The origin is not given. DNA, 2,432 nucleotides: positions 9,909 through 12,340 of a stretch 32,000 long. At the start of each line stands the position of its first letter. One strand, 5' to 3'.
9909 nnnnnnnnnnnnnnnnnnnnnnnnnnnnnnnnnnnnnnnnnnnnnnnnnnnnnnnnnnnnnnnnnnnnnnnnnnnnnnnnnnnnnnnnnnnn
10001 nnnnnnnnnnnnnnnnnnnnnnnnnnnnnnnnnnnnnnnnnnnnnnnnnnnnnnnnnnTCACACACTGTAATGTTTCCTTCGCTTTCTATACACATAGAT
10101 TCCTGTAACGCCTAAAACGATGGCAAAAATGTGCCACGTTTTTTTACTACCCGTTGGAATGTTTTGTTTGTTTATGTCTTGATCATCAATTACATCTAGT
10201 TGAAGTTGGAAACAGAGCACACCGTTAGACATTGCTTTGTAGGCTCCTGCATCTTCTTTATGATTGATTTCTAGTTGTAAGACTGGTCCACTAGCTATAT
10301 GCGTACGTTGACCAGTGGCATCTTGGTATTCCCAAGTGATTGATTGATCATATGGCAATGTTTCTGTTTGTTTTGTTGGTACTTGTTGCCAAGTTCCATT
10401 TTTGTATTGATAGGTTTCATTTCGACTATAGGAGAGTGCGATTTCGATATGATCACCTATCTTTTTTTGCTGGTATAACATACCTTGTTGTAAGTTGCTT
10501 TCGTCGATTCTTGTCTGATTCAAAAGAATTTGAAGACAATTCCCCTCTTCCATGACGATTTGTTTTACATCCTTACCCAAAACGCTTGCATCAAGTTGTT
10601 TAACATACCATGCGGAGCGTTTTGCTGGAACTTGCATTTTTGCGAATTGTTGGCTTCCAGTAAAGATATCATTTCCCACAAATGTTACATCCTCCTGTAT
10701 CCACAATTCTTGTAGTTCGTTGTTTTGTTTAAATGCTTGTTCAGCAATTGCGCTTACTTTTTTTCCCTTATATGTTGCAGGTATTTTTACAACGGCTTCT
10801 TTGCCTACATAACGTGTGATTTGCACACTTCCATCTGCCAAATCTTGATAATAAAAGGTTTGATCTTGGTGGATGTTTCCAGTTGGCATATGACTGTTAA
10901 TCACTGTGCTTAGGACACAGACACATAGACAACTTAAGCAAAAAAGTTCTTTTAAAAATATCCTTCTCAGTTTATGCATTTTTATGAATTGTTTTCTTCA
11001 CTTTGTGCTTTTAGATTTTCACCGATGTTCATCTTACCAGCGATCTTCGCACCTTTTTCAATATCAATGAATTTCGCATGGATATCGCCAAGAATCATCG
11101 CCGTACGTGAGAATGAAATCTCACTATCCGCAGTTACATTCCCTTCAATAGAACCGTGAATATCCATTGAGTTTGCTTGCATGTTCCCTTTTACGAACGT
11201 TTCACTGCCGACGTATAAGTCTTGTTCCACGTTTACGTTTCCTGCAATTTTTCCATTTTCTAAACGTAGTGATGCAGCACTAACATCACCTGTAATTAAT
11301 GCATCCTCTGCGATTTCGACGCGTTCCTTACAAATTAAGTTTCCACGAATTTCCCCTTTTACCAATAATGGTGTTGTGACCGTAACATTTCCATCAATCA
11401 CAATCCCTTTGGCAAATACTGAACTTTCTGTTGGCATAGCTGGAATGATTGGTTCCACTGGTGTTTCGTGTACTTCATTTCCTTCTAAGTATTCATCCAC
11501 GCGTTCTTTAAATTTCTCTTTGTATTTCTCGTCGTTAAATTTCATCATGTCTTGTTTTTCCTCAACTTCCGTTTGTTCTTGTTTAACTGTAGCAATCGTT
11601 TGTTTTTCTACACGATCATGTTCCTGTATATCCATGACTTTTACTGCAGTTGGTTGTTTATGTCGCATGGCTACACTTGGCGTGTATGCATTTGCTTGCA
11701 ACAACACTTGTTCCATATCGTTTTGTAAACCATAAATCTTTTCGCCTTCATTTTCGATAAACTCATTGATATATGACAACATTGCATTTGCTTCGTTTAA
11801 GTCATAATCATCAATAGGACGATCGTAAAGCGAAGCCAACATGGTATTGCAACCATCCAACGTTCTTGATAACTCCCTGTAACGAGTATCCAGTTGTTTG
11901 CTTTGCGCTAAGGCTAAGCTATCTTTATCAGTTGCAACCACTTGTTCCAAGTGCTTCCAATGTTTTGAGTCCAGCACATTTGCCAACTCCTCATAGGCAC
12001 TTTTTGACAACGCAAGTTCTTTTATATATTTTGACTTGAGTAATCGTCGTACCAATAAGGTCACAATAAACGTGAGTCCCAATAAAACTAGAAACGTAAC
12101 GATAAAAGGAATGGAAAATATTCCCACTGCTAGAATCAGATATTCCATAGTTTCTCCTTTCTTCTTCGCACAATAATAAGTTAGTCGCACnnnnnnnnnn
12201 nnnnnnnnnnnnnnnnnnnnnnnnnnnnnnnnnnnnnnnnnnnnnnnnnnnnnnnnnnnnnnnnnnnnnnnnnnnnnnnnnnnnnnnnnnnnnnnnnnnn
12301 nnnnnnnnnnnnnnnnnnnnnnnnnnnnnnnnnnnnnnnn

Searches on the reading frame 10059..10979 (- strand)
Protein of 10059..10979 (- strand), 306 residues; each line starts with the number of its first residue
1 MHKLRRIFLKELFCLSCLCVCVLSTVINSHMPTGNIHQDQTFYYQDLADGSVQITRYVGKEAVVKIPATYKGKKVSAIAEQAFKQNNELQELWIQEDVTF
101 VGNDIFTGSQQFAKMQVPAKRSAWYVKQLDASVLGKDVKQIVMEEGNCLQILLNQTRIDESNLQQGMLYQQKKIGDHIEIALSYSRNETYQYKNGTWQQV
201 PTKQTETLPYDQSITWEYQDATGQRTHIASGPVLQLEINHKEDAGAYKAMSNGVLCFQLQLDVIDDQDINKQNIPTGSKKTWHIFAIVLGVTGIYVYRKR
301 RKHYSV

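Call 3: search_protein_families(library=pfam, proteins=[window:10059-10979:-], max_evalue=0.1)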
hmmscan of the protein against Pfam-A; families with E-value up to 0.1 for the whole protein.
window:10059-10979:- (306 aa): 3 families
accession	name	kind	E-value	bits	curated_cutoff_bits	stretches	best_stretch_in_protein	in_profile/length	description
PF13306.12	LRR_5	-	0.0015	18.9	27.7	1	74-119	66-110/127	BspA type Leucine rich repeat region (6 copies)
PF10628.14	CotE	-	0.016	15.2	25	1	168-222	42-93/177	Outer spore coat protein E (CotE)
PF04744.17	Monooxygenase_B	-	0.032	13.9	22.7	0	253-300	129-176/380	Monooxygenase subunit B protein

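Call 4: search_protein_families(library=ncbifam, proteins=[window:10059-10979:-], max_evalue=0.1)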
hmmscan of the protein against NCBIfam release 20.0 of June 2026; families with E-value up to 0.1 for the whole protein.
window:10059-10979:- (306 aa): 1 family
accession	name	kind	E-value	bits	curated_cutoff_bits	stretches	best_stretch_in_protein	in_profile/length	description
NF033507.3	Loki-CTERM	subfamily_domain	0.084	13.2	19.9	0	285-303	9-27/27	Loki-CTERM sorting domain-containing protein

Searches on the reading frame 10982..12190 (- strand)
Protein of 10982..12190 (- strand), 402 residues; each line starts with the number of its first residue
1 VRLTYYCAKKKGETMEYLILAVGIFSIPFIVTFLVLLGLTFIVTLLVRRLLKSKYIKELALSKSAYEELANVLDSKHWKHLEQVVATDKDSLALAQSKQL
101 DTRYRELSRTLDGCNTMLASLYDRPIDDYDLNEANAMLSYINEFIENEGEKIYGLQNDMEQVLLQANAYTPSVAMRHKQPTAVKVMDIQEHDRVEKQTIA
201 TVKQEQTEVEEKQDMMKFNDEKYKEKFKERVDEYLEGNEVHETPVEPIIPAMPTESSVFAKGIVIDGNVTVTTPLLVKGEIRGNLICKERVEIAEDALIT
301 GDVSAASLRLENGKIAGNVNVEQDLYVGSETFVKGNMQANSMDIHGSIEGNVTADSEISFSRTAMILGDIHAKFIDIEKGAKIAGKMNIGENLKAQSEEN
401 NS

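Call 3: search_protein_families(library=pfam, proteins=[window:10982-12190:-], max_evalue=0.1)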
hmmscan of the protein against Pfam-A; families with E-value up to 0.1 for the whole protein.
window:10982-12190:- (402 aa): 2 families
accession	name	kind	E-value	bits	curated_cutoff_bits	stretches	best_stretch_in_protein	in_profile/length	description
PF04519.19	Bactofilin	-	9.2e-26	90.4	27.9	2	312-387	22-97/98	Polymer-forming cytoskeletal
PF14159.11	CAAD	-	0.098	13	30.7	0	24-60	37-73/85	CAAD domains of cyanobacterial aminoacyl-tRNA synthetase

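Call 4: search_protein_families(library=ncbifam, proteins=[window:10982-12190:-], max_evalue=0.1)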
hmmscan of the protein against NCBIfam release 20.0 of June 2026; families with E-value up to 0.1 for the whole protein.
window:10982-12190:- (402 aa): 1 family
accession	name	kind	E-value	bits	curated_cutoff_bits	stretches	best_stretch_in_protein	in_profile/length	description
NF050044.1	rSAM_RiPP_KIS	equivalog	0.043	13.4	70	0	265-288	3-26/55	KIS family RaS-RiPP peptide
